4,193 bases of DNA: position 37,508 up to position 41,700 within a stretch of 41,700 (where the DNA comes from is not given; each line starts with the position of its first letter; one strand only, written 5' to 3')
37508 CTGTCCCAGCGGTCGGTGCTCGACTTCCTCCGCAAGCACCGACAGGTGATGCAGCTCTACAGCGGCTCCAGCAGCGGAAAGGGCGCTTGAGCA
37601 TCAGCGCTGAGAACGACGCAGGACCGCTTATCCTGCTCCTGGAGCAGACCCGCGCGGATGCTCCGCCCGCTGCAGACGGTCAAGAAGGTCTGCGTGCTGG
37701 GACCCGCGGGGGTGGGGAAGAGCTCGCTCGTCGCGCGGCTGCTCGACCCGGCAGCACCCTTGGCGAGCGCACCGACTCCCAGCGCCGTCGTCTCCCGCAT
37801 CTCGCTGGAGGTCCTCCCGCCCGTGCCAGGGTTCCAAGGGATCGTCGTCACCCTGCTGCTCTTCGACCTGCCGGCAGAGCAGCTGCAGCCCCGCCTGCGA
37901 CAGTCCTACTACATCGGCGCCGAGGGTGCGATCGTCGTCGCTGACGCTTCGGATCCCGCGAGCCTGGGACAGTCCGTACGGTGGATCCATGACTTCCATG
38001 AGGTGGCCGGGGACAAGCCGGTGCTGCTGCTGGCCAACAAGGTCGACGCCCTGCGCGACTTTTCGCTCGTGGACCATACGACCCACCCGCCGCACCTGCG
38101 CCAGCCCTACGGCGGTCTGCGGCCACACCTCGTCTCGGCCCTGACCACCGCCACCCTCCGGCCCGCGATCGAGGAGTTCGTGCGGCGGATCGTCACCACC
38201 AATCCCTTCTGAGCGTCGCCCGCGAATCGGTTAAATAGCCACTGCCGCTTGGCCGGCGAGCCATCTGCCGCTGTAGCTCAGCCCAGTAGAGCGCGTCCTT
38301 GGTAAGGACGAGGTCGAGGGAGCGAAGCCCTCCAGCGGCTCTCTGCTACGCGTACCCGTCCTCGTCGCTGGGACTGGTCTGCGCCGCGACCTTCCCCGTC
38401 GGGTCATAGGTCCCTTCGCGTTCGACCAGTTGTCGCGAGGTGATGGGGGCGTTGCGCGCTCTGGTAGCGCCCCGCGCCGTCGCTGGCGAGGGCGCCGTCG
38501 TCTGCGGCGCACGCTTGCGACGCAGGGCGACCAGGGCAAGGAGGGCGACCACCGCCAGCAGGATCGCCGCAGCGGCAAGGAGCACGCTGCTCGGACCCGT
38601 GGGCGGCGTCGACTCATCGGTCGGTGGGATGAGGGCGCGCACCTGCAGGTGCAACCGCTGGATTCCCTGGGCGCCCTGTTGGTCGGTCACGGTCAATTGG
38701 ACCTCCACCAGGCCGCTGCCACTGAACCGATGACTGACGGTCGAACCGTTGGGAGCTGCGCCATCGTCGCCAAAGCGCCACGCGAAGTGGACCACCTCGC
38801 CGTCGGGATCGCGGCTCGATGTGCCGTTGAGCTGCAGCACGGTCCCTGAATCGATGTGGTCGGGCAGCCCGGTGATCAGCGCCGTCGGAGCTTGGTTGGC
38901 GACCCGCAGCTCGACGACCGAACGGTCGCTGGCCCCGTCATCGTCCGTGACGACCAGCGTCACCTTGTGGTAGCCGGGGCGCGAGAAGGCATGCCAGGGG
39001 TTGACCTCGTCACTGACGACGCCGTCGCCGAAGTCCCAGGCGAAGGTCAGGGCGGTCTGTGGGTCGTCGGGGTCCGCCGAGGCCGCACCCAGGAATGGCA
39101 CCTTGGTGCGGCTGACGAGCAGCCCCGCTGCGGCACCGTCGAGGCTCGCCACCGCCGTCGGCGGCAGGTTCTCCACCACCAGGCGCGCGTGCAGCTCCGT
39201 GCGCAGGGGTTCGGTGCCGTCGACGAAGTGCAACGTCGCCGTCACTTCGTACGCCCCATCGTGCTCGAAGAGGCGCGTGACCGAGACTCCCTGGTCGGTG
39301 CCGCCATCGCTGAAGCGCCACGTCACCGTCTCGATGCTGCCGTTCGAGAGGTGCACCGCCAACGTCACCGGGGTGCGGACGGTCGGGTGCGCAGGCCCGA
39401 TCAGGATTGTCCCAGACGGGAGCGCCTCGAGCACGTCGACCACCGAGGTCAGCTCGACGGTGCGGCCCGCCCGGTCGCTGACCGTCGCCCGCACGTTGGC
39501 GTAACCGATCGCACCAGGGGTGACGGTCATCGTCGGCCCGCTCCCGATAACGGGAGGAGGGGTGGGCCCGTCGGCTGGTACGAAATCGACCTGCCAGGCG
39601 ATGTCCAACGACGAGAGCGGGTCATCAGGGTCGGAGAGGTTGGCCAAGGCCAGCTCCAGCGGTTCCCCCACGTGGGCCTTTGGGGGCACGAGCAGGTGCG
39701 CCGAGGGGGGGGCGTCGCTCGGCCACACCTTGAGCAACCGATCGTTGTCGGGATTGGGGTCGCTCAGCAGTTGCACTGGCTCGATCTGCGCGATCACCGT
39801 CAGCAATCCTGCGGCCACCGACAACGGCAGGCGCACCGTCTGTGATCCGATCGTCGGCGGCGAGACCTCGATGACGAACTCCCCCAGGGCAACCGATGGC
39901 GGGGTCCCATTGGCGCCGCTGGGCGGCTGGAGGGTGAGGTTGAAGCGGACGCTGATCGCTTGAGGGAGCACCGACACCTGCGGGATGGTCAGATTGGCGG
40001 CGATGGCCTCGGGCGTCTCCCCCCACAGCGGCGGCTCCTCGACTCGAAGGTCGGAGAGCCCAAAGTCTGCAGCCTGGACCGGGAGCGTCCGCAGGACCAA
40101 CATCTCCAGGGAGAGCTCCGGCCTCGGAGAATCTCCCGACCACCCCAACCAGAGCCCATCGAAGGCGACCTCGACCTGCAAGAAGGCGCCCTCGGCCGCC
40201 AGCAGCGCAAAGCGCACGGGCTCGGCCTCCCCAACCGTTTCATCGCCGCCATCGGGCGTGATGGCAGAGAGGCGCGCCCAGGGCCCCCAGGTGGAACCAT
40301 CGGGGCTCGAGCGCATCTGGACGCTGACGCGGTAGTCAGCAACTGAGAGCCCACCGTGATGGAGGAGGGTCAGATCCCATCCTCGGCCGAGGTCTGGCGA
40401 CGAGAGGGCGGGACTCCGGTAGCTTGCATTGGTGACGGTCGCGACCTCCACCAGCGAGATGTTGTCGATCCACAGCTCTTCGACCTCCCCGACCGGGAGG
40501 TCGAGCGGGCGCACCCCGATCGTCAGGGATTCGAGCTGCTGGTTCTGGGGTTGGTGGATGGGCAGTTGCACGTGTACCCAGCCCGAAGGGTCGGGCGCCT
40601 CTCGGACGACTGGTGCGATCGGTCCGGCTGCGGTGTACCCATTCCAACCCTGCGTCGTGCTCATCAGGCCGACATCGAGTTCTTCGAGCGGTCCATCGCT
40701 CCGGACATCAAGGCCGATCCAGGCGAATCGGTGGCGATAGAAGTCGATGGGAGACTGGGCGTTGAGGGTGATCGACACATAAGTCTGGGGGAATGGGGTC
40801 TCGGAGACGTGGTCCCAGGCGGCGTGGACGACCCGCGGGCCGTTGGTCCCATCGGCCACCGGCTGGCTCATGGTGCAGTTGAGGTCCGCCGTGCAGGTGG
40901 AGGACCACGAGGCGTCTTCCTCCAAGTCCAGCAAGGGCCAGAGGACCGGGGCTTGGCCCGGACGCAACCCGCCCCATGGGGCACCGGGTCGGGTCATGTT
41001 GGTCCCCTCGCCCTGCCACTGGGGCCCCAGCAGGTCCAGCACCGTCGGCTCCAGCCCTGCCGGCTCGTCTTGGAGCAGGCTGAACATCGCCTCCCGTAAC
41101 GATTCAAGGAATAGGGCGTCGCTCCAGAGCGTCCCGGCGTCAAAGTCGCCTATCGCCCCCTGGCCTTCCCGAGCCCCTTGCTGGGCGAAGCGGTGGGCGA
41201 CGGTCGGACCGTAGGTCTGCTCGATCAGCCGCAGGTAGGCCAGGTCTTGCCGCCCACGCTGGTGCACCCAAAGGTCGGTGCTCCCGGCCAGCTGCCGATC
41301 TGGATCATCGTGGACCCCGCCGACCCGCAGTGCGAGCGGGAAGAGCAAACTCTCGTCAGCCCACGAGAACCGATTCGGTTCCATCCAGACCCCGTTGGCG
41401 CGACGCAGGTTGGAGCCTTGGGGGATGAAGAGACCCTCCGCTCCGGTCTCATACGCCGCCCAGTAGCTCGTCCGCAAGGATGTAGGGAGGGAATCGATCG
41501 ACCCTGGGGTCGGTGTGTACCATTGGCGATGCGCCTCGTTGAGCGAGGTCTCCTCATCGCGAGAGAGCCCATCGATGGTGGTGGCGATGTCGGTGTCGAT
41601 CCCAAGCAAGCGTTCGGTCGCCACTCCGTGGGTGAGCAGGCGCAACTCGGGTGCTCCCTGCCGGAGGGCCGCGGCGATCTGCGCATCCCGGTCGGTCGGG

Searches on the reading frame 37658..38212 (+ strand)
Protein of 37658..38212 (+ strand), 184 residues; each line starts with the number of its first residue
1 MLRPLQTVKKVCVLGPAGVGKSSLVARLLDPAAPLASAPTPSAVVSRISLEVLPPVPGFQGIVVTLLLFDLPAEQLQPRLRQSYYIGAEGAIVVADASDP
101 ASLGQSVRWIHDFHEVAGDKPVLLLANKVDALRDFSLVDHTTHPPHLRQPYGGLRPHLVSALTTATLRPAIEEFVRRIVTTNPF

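Call 12: search_protein_families(library=pfam, proteins=[window:37658-38212:+], max_evalue=0.001)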
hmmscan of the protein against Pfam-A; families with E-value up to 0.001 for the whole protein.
window:37658-38212:+ (184 aa): 4 families
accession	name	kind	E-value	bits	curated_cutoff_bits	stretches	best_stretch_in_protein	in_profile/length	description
PF08477.19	Roc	-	3.1e-13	50.4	27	1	10-130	1-119/119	Ras of Complex, Roc, domain of DAPkinase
PF00071.28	Ras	-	7.3e-11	42.3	21.6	1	10-134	1-119/162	Ras family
PF13191.12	AAA_16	-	0.0006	20.8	32.6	1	11-35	27-51/167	AAA ATPase domain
PF00025.27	Arf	-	0.00076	19.4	22.3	0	10-136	16-132/174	ADP-ribosylation factor family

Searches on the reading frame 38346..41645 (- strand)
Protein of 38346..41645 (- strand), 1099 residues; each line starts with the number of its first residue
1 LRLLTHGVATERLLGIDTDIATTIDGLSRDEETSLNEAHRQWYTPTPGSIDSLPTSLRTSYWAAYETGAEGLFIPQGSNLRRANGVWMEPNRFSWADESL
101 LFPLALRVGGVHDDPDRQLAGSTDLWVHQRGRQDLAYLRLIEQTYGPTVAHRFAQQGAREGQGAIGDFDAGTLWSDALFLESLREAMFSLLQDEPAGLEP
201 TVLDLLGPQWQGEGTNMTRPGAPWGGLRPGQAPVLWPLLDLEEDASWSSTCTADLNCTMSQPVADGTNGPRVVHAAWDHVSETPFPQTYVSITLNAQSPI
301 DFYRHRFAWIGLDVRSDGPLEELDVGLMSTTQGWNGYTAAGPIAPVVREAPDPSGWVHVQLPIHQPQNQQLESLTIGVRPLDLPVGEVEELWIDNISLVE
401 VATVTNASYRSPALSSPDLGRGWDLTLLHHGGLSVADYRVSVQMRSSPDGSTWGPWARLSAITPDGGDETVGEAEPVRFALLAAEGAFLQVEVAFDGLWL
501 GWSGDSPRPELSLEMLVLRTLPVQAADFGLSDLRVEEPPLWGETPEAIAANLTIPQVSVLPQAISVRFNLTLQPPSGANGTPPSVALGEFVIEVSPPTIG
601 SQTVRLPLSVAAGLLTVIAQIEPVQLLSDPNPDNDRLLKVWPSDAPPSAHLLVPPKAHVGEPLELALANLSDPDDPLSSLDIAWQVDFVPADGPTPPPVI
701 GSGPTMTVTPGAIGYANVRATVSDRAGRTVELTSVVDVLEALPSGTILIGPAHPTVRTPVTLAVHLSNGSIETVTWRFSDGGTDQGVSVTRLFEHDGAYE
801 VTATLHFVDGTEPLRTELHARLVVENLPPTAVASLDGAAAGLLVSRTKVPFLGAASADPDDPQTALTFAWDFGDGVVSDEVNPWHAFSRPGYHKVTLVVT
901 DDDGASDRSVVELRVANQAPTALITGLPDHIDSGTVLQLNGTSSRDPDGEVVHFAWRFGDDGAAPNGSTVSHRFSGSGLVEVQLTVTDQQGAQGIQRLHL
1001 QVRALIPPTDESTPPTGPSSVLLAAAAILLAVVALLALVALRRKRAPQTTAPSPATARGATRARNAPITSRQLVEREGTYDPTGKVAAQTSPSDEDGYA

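Call 12: search_protein_families(library=pfam, proteins=[window:38346-41645:-], max_evalue=0.001)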
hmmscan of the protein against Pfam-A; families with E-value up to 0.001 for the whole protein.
window:38346-41645:- (1099 aa): 3 families
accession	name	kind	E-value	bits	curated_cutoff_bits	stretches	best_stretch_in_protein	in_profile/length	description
PF18911.6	PKD_4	-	5.6e-42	142.1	27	3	917-994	1-76/85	PKD domain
PF00801.26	PKD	-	5.3e-28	97.3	23.5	3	843-910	11-76/80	PKD domain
PF22352.2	K319L-like_PKD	-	0.00025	21.4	27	0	934-997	11-79/84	K319L-like, PKD domain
